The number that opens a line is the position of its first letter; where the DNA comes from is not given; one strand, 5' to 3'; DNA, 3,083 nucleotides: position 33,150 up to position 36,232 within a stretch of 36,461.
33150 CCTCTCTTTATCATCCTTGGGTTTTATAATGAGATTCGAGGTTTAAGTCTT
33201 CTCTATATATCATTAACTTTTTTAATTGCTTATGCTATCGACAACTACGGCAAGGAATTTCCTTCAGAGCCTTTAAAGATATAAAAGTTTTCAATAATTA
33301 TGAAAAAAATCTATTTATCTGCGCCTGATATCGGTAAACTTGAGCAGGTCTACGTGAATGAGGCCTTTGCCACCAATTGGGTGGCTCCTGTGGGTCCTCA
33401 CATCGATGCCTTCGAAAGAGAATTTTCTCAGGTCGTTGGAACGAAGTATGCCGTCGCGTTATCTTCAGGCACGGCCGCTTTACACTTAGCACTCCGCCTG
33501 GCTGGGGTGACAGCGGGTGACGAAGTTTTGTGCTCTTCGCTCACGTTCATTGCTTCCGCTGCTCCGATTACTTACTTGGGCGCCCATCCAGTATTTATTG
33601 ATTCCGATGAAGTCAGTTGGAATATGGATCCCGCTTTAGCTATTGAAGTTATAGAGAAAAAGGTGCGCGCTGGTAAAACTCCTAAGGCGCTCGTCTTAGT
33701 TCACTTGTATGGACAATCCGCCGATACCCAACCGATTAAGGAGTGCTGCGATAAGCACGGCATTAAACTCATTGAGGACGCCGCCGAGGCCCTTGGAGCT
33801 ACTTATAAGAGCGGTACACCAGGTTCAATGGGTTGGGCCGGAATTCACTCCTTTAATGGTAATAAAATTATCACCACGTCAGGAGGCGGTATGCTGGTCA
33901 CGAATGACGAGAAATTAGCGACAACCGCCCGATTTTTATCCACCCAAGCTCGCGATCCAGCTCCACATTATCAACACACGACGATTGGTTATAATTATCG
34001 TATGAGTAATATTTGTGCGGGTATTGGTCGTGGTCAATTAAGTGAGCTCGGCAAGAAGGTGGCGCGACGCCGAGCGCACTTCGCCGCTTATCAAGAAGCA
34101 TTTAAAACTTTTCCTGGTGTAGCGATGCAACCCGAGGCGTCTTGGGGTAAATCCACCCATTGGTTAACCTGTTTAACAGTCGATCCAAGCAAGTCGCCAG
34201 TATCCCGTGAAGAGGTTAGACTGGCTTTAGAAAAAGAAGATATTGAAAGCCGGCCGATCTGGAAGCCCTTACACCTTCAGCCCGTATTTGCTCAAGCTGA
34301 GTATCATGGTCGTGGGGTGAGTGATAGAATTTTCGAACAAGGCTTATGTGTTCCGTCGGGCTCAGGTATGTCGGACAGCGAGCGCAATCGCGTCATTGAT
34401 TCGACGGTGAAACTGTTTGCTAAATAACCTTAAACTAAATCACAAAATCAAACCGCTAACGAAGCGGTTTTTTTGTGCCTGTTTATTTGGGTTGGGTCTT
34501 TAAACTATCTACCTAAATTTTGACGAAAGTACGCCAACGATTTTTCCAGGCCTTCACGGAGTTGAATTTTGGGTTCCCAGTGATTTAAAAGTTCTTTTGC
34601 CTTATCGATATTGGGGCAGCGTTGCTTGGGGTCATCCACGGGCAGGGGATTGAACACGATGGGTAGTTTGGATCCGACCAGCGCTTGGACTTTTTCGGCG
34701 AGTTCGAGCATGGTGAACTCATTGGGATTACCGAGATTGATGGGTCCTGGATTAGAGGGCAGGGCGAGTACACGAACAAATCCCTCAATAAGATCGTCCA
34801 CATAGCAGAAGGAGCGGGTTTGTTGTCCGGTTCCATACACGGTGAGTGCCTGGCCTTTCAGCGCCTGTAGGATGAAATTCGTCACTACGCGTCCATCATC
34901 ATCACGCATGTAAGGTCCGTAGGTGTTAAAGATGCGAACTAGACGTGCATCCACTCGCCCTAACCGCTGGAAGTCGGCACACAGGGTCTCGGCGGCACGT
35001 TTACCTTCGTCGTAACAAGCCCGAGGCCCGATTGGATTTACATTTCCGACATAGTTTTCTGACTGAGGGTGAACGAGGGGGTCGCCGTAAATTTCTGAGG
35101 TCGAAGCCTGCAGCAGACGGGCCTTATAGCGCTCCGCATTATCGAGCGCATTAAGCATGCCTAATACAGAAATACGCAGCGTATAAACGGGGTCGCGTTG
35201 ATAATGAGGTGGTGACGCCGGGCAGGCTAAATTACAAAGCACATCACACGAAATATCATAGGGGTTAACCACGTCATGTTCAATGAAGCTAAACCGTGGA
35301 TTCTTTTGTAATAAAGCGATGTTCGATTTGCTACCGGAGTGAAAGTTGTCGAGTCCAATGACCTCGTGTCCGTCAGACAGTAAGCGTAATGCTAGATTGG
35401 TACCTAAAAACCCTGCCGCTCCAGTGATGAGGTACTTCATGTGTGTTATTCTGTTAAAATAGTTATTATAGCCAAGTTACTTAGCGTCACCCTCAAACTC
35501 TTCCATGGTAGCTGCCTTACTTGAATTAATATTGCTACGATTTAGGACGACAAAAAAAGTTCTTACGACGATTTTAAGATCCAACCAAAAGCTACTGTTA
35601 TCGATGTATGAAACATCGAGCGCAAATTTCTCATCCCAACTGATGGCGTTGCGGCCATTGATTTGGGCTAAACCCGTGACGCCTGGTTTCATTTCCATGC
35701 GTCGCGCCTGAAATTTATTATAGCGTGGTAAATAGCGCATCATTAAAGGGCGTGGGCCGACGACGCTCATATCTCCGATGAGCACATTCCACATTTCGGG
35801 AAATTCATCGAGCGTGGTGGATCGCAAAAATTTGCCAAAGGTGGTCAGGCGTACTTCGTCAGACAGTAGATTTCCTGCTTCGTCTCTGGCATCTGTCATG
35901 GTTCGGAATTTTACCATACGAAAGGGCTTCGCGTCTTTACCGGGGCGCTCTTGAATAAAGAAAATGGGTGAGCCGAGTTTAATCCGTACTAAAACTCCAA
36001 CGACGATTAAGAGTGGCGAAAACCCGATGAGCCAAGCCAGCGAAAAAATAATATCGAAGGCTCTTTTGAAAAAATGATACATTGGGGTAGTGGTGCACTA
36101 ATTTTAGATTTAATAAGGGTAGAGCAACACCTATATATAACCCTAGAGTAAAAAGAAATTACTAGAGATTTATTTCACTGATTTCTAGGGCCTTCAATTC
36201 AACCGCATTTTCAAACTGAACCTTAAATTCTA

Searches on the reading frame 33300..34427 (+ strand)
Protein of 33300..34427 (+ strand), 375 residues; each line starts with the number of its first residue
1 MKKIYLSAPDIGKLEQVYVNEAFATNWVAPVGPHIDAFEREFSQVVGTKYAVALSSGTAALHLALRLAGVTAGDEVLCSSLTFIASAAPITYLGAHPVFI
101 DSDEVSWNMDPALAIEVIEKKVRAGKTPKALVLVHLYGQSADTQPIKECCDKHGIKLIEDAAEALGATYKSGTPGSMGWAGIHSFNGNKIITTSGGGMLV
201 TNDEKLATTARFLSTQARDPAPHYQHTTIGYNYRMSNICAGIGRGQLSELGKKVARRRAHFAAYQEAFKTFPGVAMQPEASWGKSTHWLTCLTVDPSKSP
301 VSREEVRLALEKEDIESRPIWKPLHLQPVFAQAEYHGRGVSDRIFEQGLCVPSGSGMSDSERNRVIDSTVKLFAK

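Call 3: search_protein_families(library=pfam, proteins=[window:33300-34427:+], max_evalue=0.01)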
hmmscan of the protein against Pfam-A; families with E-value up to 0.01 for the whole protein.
window:33300-34427:+ (375 aa): 4 families
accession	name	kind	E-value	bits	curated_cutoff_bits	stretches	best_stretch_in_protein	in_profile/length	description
PF01041.23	DegT_DnrJ_EryC1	-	1.9e-98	330.5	19.8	1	10-368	2-358/360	DegT/DnrJ/EryC1/StrS aminotransferase family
PF01212.27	Beta_elim_lyase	-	1.8e-06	28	27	1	34-212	33-215/288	Beta-eliminating lyase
PF01053.26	Cys_Met_Meta_PP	-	0.0012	18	27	1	33-87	52-105/381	Cys/Met metabolism PLP-dependent enzyme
PF00155.27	Aminotran_1_2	-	0.0064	16.2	19.7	1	35-132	44-151/361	Aminotransferase class I and II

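Call 4: search_protein_families(library=ncbifam, proteins=[window:33300-34427:+], max_evalue=0.01)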
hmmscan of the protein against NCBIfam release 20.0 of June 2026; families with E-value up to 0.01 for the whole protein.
window:33300-34427:+ (375 aa): 14 families
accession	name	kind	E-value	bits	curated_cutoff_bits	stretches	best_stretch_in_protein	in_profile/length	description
TIGR04181.1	NHT_00031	hypoth_equivalog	4.7e-113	377.7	420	1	4-354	1-359/359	LegC family aminotransferase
TIGR03588.1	PseC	equivalog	2.7e-71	240.5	423.5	1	19-371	17-378/380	UDP-4-amino-4,6-dideoxy-N-acetyl-beta-L-altrosamine transaminase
NF008658.2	PRK11658.1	equivalog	6.1e-55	186.4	631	1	5-369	6-373/379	UDP-4-amino-4-deoxy-L-arabinose aminotransferase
TIGR04427.1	PLP_DesI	equivalog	1.1e-53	182.8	650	1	19-367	38-377/390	dTDP-4-dehydro-6-deoxyglucose aminotransferase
NF008687.0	PRK11706.1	equivalog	2.1e-41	142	375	1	4-373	2-374/375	dTDP-4-amino-4,6-dideoxygalactose transaminase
NF011936.0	PRK15407.1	equivalog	3.9e-40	137.9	423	2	16-213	49-247/440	lipopolysaccharide biosynthesis protein RfbH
TIGR02379.1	ECA_wecE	subfamily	3.9e-33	114.7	434.85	1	8-371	6-373/376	dTDP-4-amino-4,6-dideoxy-D-glucose transaminase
NF005215.0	PRK06702.1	equivalog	0.00027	20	709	1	32-83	60-110/432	bifunctional O-acetylhomoserine aminocarboxypropyltransferase/cysteine synthase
NF000586.1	PRK00011.1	subfamily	0.00099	18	335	1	43-208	72-238/404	serine hydroxymethyltransferase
NF006003.0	PRK08133.1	equivalog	0.0013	17.5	522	1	32-85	65-117/396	O-succinylhomoserine sulfhydrylase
NF005871.0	PRK07811.1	equivalog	0.0016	17.1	513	1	32-214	60-235/389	cystathionine gamma-synthase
TIGR01325.1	O_suc_HS_sulf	equivalog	0.004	15.8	510.05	1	32-84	53-104/380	O-succinylhomoserine sulfhydrylase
NF006096.0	PRK08248.1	equivalog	0.0063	15.2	726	1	32-103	63-137/431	homocysteine synthase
NF004770.0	PRK06108.1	subfamily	0.0075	15.1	422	0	39-123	87-172/396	pyridoxal phosphate-dependent aminotransferase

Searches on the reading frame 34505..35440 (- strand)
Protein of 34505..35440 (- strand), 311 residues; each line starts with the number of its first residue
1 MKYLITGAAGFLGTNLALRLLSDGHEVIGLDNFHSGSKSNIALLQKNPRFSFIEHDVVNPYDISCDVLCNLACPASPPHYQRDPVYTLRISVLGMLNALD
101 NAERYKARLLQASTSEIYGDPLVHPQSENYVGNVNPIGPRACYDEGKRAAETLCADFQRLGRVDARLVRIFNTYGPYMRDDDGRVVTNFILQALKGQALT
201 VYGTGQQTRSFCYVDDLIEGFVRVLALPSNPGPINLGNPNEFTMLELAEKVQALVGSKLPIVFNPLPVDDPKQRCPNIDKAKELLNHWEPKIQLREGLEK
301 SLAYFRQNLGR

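Call 46: search_protein_families(library=pfam, proteins=[window:34505-35440:-], max_evalue=0.05)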
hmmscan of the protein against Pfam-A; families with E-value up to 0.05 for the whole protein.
window:34505-35440:- (311 aa): 5 families
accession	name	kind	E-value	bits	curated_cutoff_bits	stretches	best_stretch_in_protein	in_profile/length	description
PF01370.27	Epimerase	-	1.1e-47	162.9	20.9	1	4-237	2-240/240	NAD dependent epimerase/dehydratase family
PF16363.11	GDP_Man_Dehyd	-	2e-43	149.6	27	1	4-300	1-331/332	GDP-mannose 4,6 dehydratase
PF04321.23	RmlD_sub_bind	-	8.5e-06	25.5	27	1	1-257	1-233/287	RmlD substrate binding domain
PF01073.25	3Beta_HSD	-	6.3e-05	22.6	22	1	4-218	1-222/280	3-beta hydroxysteroid dehydrogenase/isomerase family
PF00106.31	adh_short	-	0.016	15.1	26.6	1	4-59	4-60/195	short chain dehydrogenase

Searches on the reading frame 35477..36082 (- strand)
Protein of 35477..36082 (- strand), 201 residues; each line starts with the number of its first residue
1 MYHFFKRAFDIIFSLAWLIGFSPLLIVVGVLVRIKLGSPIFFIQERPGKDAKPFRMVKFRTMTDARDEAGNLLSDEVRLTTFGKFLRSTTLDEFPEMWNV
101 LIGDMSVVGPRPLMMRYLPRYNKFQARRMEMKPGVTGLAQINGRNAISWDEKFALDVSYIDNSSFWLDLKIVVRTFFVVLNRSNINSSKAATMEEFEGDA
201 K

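Call 46: search_protein_families(library=pfam, proteins=[window:35477-36082:-], max_evalue=0.05)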
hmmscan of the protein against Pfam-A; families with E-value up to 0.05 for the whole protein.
window:35477-36082:- (201 aa): 1 family
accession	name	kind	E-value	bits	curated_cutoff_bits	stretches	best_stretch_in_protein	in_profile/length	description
PF02397.22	Bac_transf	-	7.8e-63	211.7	27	1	6-180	1-178/179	Bacterial sugar transferase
